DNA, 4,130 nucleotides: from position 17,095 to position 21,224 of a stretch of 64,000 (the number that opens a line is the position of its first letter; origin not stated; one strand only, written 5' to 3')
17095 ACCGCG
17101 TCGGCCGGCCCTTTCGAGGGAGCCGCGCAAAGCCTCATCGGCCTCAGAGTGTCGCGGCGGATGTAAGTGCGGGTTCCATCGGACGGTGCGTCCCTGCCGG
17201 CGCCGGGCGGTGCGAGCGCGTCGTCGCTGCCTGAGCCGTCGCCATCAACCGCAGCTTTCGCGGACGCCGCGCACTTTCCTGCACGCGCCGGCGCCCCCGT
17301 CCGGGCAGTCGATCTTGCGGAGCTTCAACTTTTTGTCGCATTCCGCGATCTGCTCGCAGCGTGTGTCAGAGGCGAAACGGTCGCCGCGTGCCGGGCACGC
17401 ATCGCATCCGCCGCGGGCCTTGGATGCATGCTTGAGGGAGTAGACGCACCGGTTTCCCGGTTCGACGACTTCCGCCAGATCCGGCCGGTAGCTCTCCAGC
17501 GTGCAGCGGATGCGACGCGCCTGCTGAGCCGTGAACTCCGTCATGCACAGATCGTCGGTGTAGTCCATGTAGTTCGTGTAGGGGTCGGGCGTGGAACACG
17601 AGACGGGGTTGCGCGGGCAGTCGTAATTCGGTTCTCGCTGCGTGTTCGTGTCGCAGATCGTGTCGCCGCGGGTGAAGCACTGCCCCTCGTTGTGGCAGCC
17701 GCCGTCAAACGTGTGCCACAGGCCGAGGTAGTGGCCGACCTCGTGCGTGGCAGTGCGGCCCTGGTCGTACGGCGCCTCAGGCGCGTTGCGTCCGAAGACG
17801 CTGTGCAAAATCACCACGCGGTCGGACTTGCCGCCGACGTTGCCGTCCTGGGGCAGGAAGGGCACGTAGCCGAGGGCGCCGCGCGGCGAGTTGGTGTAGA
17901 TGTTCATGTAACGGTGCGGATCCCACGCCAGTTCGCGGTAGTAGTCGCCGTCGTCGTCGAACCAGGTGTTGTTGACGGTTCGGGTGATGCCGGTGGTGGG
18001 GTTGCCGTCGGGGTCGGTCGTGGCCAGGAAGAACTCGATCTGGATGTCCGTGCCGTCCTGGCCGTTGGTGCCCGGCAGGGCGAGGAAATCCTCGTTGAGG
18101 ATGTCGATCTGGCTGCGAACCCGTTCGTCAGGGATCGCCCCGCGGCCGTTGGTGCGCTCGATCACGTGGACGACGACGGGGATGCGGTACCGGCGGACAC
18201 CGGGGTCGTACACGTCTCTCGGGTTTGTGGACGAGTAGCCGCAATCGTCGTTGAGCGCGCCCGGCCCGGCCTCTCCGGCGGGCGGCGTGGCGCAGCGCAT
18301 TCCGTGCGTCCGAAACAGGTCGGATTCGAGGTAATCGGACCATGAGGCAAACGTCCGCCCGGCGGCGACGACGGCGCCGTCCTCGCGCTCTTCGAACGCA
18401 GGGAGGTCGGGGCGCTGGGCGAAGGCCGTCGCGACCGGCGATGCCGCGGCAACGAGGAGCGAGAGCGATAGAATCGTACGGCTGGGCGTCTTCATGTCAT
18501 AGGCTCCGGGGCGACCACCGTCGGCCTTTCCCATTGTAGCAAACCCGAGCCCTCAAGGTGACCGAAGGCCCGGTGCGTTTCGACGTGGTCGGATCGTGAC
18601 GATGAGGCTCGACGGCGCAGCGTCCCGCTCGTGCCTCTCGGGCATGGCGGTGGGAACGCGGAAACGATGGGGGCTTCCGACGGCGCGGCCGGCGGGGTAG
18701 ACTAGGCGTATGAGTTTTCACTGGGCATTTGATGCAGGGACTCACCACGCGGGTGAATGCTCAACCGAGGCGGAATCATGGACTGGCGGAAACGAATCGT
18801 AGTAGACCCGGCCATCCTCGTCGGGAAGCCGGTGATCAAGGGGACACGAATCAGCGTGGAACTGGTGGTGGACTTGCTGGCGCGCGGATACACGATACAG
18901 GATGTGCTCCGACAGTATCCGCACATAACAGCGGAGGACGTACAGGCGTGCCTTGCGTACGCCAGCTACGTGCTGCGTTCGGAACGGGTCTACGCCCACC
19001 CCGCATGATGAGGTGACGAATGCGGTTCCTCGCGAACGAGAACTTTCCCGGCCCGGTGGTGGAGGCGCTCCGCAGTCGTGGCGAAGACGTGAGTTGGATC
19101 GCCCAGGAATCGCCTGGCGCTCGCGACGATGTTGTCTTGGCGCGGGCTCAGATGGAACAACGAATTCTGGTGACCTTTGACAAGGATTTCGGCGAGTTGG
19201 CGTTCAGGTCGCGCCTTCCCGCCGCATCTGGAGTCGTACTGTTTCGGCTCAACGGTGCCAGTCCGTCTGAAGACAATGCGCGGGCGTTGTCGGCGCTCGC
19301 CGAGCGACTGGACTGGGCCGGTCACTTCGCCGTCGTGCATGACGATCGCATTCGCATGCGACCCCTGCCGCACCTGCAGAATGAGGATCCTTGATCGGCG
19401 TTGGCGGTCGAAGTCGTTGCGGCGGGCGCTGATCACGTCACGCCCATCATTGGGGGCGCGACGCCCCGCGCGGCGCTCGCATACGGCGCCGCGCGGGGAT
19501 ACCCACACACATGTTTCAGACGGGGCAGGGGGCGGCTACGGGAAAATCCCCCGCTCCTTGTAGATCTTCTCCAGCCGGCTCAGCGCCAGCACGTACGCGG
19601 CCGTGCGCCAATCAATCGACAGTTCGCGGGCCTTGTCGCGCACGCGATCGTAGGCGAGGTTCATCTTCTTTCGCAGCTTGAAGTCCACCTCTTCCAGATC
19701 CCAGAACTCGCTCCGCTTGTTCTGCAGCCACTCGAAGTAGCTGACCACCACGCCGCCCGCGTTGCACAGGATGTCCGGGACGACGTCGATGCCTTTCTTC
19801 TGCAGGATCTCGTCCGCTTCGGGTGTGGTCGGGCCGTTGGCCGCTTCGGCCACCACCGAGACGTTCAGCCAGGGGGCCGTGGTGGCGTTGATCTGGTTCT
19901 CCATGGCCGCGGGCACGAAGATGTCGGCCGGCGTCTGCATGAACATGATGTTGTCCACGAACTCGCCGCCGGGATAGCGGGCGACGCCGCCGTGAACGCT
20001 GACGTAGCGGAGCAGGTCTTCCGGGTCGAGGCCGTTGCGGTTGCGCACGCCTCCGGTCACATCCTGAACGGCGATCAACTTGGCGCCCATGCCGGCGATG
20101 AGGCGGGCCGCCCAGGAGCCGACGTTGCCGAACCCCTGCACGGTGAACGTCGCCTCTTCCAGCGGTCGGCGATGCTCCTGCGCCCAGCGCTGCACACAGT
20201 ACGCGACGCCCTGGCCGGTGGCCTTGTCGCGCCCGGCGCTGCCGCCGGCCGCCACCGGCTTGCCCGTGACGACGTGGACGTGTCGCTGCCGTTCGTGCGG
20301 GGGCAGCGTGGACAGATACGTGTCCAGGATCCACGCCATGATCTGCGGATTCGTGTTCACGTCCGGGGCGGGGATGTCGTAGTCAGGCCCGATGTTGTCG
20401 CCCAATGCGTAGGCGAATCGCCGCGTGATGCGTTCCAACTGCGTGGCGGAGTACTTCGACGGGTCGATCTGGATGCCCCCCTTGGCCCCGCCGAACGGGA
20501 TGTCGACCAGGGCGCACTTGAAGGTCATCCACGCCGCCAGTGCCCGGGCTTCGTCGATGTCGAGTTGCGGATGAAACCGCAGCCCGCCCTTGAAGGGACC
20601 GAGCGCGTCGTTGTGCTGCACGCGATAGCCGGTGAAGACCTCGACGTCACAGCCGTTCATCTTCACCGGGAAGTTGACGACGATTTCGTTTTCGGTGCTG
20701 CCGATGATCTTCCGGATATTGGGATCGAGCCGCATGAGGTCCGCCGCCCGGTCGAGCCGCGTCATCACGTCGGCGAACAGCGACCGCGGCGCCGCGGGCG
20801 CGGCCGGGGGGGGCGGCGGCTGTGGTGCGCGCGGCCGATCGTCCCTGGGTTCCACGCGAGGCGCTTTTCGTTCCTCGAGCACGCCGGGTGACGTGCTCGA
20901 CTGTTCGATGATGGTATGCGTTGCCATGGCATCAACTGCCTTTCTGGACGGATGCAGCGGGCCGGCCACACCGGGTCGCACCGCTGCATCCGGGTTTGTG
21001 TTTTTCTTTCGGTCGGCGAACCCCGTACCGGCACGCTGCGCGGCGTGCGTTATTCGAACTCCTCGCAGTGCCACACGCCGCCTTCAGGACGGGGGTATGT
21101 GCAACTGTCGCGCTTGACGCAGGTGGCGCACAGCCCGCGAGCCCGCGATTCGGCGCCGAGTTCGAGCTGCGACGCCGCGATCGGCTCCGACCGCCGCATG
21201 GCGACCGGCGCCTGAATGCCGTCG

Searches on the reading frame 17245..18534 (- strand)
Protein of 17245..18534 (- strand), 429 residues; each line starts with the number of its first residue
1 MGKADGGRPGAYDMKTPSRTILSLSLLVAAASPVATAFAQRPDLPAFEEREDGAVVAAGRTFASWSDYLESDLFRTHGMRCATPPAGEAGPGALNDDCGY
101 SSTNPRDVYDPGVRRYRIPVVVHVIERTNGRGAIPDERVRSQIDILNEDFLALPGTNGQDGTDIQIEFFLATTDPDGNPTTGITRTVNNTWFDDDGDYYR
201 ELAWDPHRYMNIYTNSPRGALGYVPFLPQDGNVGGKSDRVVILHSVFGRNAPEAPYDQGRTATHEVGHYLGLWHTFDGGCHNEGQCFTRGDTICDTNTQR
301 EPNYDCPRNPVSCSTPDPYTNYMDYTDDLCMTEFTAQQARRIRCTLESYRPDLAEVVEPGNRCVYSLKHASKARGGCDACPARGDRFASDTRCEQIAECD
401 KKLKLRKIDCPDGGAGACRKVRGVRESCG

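Call 8: search_protein_families(library=pfam, proteins=[window:17245-18534:-], max_evalue=1)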
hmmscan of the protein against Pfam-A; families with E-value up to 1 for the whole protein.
window:17245-18534:- (429 aa): 7 families
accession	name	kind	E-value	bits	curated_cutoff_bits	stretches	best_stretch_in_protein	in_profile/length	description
PF05572.19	Peptidase_M43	-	2.4e-17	63.7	23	1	201-346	9-151/152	Pregnancy-associated plasma protein-A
PF13688.12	Reprolysin_5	-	0.00012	22.9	27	1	255-299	138-181/196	Metallo-peptidase family M12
PF00413.30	Peptidase_M10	-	0.0069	16.7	24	1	163-277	51-127/159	Matrixin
PF13583.11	Reprolysin_4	-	0.021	14.9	22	1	261-294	138-173/203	Metallo-peptidase family M12B Reprolysin-like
PF02031.22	Peptidase_M7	-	0.11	13.1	25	1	254-282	74-102/133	Streptomyces extracellular neutral proteinase (M7) family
PF13582.12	Reprolysin_3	-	0.14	13.1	22.4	1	260-275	108-123/123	Metallo-peptidase family M12B Reprolysin-like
PF16313.11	DUF4953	-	0.21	11.2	24.2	1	262-278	17-33/316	Met-zincin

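Call 9: search_protein_families(library=ncbifam, proteins=[window:17245-18534:-], max_evalue=1)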
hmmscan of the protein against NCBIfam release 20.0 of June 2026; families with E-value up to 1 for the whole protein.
window:17245-18534:- (429 aa): 4 families
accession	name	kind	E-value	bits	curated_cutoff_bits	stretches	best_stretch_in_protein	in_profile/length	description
TIGR03952.1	metzin_BF0631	equivalog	3.6e-15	55.8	208.1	3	115-213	45-151/351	zinc-dependent metalloproteinase lipoprotein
NF033628.1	snapalysin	exception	0.027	14.3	300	1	255-282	145-172/207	snapalysin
NF033823.0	archmetzin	subfamily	0.078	12.9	145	1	261-282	125-141/170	archaemetzincin family Zn-dependent metalloprotease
NF045530.1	LegP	equivalog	0.27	10.8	300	1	261-275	142-156/244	Dot/Icm T4SS effector Zinc-dependent metalloprotease LegP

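Call 67: find_homologous_proteins(query=window:17455-18495:-, max_evalue=1e-10)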
Query seq(347 aa) (347 aa): 5946 proteins with E <= 1e-10 among 8000 candidates; the best 120 are listed.
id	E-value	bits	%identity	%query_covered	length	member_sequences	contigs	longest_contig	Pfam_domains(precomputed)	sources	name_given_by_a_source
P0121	1.1e-242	822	100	100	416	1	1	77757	PF05572.20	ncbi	-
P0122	6.9e-131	455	60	96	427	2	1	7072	PF05572.20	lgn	-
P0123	2.3e-128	446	59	91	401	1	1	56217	PF05572.20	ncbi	-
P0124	1.1e-126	441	59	96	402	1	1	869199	PF05572.20,PF13688.13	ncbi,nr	ncbi:MAG: zinc metalloprotease [Phycisphaeraceae bacterium]|nr:zinc metalloprotease [Phycisphaeracea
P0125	1.8e-126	440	57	97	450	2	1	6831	PF05572.20,PF13688.13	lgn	-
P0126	8.1e-126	438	57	98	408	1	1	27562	PF05572.20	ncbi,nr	ncbi:MAG: zinc metalloprotease [bacterium]|nr:zinc metalloprotease [bacterium]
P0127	1.8e-123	430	57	96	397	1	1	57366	PF05572.20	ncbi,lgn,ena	-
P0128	2.4e-123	430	60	91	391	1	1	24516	PF05572.20,PF13688.13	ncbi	-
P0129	1.4e-122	427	58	95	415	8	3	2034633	PF05572.20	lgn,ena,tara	tara:strand:- start:171012 stop:172259 length:1248 start_codon:yes stop_codon:yes gene_type:complete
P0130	1.5e-122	427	56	99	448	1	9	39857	PF05572.20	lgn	-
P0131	2.1e-122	427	59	97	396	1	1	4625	PF05572.20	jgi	jgi:hypothetical protein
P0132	2.5e-122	426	58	96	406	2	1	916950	PF05572.20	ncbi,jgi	-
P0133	1.1e-121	424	57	88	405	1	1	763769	PF05572.20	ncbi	-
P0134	3.3e-121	423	61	90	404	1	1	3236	PF05572.20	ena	-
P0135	4.9e-121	422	58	93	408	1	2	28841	PF05572.20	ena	-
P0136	9.3e-121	421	56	97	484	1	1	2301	PF05572.20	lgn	-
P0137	1.4e-120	421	60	91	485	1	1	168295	PF05572.20,PF13948.12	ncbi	-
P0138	2.6e-120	420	55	98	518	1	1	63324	PF05572.20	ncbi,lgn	ncbi:MAG: M43 family zinc metalloprotease [Planctomycetota bacterium]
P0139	4.2e-120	419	55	97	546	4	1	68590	PF05572.20,PF13688.13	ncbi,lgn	-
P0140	4.3e-120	419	58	97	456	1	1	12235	PF05572.20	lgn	-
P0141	5.1e-120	419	54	99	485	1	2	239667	PF05572.20,PF13948.12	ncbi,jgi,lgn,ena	-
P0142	6.0e-120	419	56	95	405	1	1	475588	PF05572.20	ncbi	ncbi:MAG: zinc metalloprotease [Phycisphaerales bacterium]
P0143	9.4e-120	418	58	96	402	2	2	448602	PF05572.20,PF13688.13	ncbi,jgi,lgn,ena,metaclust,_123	metaclust:\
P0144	9.7e-120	418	59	90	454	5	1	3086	PF05572.20,PF13688.13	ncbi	-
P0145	1.2e-119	418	57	96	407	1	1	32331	PF05572.20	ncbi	-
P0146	1.2e-119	418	60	88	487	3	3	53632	PF05572.20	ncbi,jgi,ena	-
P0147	1.9e-119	417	57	96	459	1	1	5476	PF05572.20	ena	-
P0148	2.9e-119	416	56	94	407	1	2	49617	PF05572.20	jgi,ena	jgi:hypothetical protein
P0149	2.9e-119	416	59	90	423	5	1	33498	PF05572.20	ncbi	-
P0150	8.4e-119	415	59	91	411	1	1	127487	PF05572.20,PF13688.13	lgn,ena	-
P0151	1.1e-118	414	53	99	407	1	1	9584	PF05572.20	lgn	-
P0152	1.5e-118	414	56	98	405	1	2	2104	PF05572.20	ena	-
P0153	3.4e-118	413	58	91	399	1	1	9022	PF05572.20,PF13688.13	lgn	-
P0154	4.0e-118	413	56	92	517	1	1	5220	PF05572.20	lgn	-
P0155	5.0e-118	412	57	92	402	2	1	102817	PF05572.20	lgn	-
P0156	5.8e-118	412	57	97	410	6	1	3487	PF05572.20,PF13688.13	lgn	-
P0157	6.2e-118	412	54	95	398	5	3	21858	PF05572.20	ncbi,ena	-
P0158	6.5e-118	412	55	97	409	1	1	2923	PF05572.20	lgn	-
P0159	1.1e-117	411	58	95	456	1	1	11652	PF05572.20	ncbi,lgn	ncbi:MAG: zinc metalloprotease [Planctomycetota bacterium]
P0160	1.8e-117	410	57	91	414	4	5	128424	PF05572.20,PF13688.13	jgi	jgi:hypothetical protein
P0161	2.0e-117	410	58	91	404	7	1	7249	PF05572.20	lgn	-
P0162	2.1e-117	410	57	88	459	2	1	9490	PF05572.20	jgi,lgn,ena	-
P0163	3.1e-117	410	54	99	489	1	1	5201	PF05572.20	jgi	jgi:cysteine-rich repeat protein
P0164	3.9e-117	409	56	97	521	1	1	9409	PF05572.20,PF23759.2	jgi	jgi:hypothetical protein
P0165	5.1e-117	409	55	97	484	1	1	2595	PF05572.20,PF13688.13,PF13948.12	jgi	jgi:cysteine-rich repeat protein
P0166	5.6e-117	409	55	95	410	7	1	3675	PF05572.20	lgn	-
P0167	6.4e-117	409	57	97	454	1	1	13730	PF05572.20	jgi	jgi:hypothetical protein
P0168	1.0e-116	408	55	95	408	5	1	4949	PF05572.20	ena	-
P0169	1.3e-116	408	55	95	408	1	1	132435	PF05572.20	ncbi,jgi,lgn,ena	-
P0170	1.5e-116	407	53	96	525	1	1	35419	PF05572.20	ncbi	-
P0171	2.4e-116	407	58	93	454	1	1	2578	PF05572.20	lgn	-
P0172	2.6e-116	407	58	89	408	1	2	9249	PF05572.20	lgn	-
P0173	3.4e-116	406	58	90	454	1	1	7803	PF05572.20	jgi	jgi:hypothetical protein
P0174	4.1e-116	406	54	96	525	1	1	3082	PF05572.20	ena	-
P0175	4.1e-116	406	54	99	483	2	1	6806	PF05572.20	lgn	-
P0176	4.2e-116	406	53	100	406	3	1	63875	PF05572.20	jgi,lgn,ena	-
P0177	4.3e-116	406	58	89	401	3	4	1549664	PF05572.20,PF13688.13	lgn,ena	-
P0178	4.3e-116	406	57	88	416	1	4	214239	PF05572.20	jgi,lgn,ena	-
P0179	4.5e-116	406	55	97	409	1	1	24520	PF05572.20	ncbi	-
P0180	7.9e-116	405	57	91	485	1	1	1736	PF05572.20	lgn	-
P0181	9.6e-116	405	54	98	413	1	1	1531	PF05572.20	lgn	-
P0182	1.0e-115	405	57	91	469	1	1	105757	PF05572.20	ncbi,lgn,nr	ncbi:MAG: hypothetical protein HYV27_19735 [Candidatus Hydrogenedentes bacterium]|nr:hypothetical pr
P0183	1.1e-115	405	56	93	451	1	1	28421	PF05572.20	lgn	-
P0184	1.2e-115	404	55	89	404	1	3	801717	PF05572.20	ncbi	-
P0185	1.4e-115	404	58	90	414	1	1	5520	PF05572.20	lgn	-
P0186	1.8e-115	404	61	84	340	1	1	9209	PF05572.20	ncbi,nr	ncbi:MAG: zinc metalloprotease, partial [Phycisphaerales bacterium]|nr:zinc metalloprotease [Phycisp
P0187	2.0e-115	404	57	88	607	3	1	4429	PF05572.20,PF23759.2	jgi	jgi:hypothetical protein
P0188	2.1e-115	404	54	97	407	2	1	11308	PF05572.20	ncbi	ncbi:MAG: M43 family zinc metalloprotease [Phycisphaerales bacterium]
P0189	2.6e-115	403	58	88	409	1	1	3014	PF05572.20,PF13688.13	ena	-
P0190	3.1e-115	403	66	76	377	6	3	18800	PF05572.20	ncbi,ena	-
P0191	3.1e-115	403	56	96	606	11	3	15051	PF05572.20,PF23759.2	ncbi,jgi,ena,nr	ncbi:MAG: zinc metalloprotease [Planctomycetota bacterium]|jgi:hypothetical protein|nr:zinc metallop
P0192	3.6e-115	403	57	92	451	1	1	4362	PF05572.20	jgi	-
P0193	5.1e-115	402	54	99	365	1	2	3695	PF05572.20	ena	-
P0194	8.3e-115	402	58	89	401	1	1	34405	PF05572.20,PF13688.13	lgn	-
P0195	8.9e-115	402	53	96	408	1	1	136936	PF05572.20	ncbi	-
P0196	9.2e-115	402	55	97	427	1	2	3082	PF05572.20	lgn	-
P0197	1.1e-114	401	55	98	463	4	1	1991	PF05572.20,PF13688.13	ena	-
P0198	1.3e-114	401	54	96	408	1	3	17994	PF05572.20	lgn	-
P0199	1.4e-114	401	57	90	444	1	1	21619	PF05572.20,PF13860.13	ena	-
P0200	1.4e-114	401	53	98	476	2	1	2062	PF05572.20,PF13688.13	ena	-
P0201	1.5e-114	401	62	84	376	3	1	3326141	PF05572.20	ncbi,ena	-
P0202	1.6e-114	401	63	83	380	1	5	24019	PF05572.20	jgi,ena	-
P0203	1.8e-114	401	56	91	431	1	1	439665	PF05572.20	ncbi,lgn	-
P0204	1.9e-114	400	56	90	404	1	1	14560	PF05572.20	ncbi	-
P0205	2.0e-114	400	56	91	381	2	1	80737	PF05572.20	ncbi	ncbi:MAG: zinc metalloprotease [Phycisphaerales bacterium]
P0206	2.1e-114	400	53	96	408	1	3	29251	PF05572.20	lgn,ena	-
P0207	2.4e-114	400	56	91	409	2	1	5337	PF05572.20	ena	-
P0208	2.5e-114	400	56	96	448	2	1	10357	PF05572.20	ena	-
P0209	2.8e-114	400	53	97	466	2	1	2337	PF05572.20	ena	-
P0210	2.8e-114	400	57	87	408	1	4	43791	PF05572.20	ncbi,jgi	jgi:hypothetical protein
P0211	3.0e-114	400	57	90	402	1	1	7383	PF05572.20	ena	-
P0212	3.3e-114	400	61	86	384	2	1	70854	PF05572.20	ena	-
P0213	3.5e-114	400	58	89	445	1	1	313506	PF05572.20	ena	-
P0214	4.0e-114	399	54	96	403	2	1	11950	PF05572.20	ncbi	ncbi:MAG: M43 family zinc metalloprotease [Phycisphaerales bacterium JB059]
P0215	6.1e-114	399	56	94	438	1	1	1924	PF05572.20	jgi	jgi:hypothetical protein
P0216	7.0e-114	399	58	88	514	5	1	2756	PF05572.20,PF13582.13,PF13688.13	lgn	-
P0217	8.1e-114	398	53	96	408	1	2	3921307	PF05572.20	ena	-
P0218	8.6e-114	398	56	97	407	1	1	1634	PF05572.20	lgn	-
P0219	9.2e-114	398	56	95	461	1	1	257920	PF05572.20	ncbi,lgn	-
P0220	9.4e-114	398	53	96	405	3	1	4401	PF05572.20,PF13688.13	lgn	-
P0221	9.6e-114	398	53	97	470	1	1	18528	PF05572.20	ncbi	-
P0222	1.2e-113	398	53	98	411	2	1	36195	PF05572.20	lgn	-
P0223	1.4e-113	398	55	93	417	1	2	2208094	PF05572.20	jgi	jgi:Pregnancy-associated plasma protein-A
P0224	1.5e-113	398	59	87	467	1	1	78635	PF05572.20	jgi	jgi:hypothetical protein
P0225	2.0e-113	397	58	89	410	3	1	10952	PF05572.20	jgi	jgi:hypothetical protein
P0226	2.1e-113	397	62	86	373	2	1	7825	PF05572.20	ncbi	ncbi:MAG: M43 family zinc metalloprotease [Phycisphaerales bacterium JB064]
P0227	2.8e-113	397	58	87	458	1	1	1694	PF05572.20,PF13688.13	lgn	-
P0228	3.0e-113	397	57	89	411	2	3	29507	PF05572.20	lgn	-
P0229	3.1e-113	396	58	89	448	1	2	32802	PF05572.20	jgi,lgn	-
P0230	3.2e-113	396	57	90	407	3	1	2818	PF05572.20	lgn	-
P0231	3.3e-113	396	58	89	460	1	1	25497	PF05572.20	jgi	jgi:hypothetical protein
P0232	3.7e-113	396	55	97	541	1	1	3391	PF05572.20,PF13582.13,PF13688.13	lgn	-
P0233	3.8e-113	396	55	89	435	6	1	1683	PF05572.20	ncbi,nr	ncbi:MAG TPA: zinc metalloprotease [Phycisphaerales bacterium]|nr:zinc metalloprotease [Phycisphaera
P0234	4.2e-113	396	54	98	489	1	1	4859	PF05572.20,PF13688.13,PF13948.12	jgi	-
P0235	4.8e-113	396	57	88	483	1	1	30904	PF05572.20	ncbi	-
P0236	4.8e-113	396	57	86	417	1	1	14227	PF05572.20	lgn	-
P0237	5.1e-113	396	52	100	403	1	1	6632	PF05572.20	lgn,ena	-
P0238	6.6e-113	395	56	95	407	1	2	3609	PF05572.20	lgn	-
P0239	6.7e-113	395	61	86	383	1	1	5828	PF05572.20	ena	-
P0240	7.0e-113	395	54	96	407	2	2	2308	PF05572.20,PF13688.13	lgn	-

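Call 69: search_protein_families(library=ncbifam, proteins=[P0169, P0127, P0131, P0204, P0140, P0229, P0235, P0137, P0138, P0216], max_evalue=0.01)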
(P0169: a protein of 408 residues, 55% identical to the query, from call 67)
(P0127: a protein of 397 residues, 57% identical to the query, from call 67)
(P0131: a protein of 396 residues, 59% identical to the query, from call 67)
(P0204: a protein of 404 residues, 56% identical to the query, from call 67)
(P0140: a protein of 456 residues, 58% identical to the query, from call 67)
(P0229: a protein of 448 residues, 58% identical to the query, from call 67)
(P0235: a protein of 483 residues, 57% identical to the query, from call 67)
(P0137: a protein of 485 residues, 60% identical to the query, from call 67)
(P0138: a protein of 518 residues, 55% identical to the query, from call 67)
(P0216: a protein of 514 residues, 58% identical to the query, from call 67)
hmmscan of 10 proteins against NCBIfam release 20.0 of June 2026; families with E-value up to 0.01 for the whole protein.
P0169 (408 aa): 3 families
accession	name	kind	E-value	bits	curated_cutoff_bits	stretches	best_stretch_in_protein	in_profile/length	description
TIGR03952.1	metzin_BF0631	equivalog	1.3e-18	67.1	208.1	3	106-205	44-151/351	zinc-dependent metalloproteinase lipoprotein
NF041540.1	dockerin_GC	domain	7.3e-07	29.5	29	1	352-407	1-67/67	GC-type dockerin domain-anchored protein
NF033628.1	snapalysin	exception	0.0066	16.3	300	0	249-290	147-189/207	snapalysin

P0127 (397 aa): 2 families
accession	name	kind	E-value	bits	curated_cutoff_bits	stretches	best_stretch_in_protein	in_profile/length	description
TIGR03952.1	metzin_BF0631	equivalog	1.6e-17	63.6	208.1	2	102-201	45-152/351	zinc-dependent metalloproteinase lipoprotein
NF041540.1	dockerin_GC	domain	1.4e-15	57.4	29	1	344-397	1-67/67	GC-type dockerin domain-anchored protein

P0131 (396 aa): 2 families
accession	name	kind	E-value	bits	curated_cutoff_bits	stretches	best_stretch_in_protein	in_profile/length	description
TIGR03952.1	metzin_BF0631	equivalog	2.2e-15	56.5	208.1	2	97-197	45-152/351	zinc-dependent metalloproteinase lipoprotein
NF041540.1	dockerin_GC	domain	0.0061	16.9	29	0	342-392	1-63/67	GC-type dockerin domain-anchored protein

P0204 (404 aa): 2 families
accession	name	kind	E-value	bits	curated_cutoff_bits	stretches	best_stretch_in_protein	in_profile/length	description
TIGR03952.1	metzin_BF0631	equivalog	2.4e-16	59.7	208.1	2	102-201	45-152/351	zinc-dependent metalloproteinase lipoprotein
NF041540.1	dockerin_GC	domain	0.0076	16.6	29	0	350-400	1-63/67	GC-type dockerin domain-anchored protein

P0140 (456 aa): 1 family
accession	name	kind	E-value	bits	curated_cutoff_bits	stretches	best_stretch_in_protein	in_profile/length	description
TIGR03952.1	metzin_BF0631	equivalog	4.3e-19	68.7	208.1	2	110-210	45-152/351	zinc-dependent metalloproteinase lipoprotein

P0229 (448 aa): 1 family
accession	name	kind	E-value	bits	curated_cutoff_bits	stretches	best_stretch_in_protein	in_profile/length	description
TIGR03952.1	metzin_BF0631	equivalog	4.7e-14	52.2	208.1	2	85-184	45-152/351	zinc-dependent metalloproteinase lipoprotein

P0235 (483 aa): 1 family
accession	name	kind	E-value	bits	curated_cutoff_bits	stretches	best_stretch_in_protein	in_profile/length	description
TIGR03952.1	metzin_BF0631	equivalog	8.4e-15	54.6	208.1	2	102-197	48-151/351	zinc-dependent metalloproteinase lipoprotein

P0137 (485 aa): 3 families
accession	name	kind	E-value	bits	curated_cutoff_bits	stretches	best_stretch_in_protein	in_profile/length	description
TIGR03952.1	metzin_BF0631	equivalog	5.3e-15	55.3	208.1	2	100-200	43-151/351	zinc-dependent metalloproteinase lipoprotein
TIGR02232.1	myxo_disulf_rpt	repeat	5.7e-11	42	20.8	1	347-379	2-34/38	cysteine-rich acidic repeat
NF035945.1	Zn_serralysin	subfamily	0.0043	16.3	500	1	248-284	163-199/462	serralysin family metalloprotease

P0138 (518 aa): 2 families
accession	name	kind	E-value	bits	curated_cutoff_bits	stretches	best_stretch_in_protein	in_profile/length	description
TIGR03952.1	metzin_BF0631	equivalog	8.5e-16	57.9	208.1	2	90-197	37-152/351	zinc-dependent metalloproteinase lipoprotein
NF041905.1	MXAN_2677_2678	equivalog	0.0074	15.3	250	0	243-283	186-228/283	myxosortase-dependent metalloprotease, MXAN_2677/MXAN_2678 family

P0216 (514 aa): 3 families
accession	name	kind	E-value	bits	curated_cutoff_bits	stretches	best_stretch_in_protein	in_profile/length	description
TIGR03952.1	metzin_BF0631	equivalog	5.5e-15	55.2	208.1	2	102-208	37-151/351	zinc-dependent metalloproteinase lipoprotein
NF038128.1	choice_anch_J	domain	4.5e-08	33.4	30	1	363-510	2-161/162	choice-of-anchor J domain-containing protein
NF033675.1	NTTRR-F1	subfamily_domain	0.0019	18.3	70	1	364-419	8-61/155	NTTRR-F1 domain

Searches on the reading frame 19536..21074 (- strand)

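Call 44: search_protein_families(library=pfam, proteins=[window:19536-21074:-], max_evalue=0.00001)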
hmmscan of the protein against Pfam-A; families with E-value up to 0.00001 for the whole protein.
window:19536-21074:- (512 aa): 2 families
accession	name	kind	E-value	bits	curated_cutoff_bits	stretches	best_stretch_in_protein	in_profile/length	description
PF00208.27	ELFV_dehydrog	-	6.7e-72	242.5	23.4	1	277-509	1-241/241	Glutamate/Leucine/Phenylalanine/Valine dehydrogenase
PF02812.23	ELFV_dehydrog_N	-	8e-54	181.2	25.3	1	128-253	2-127/129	Glu/Leu/Phe/Val dehydrogenase, dimerisation domain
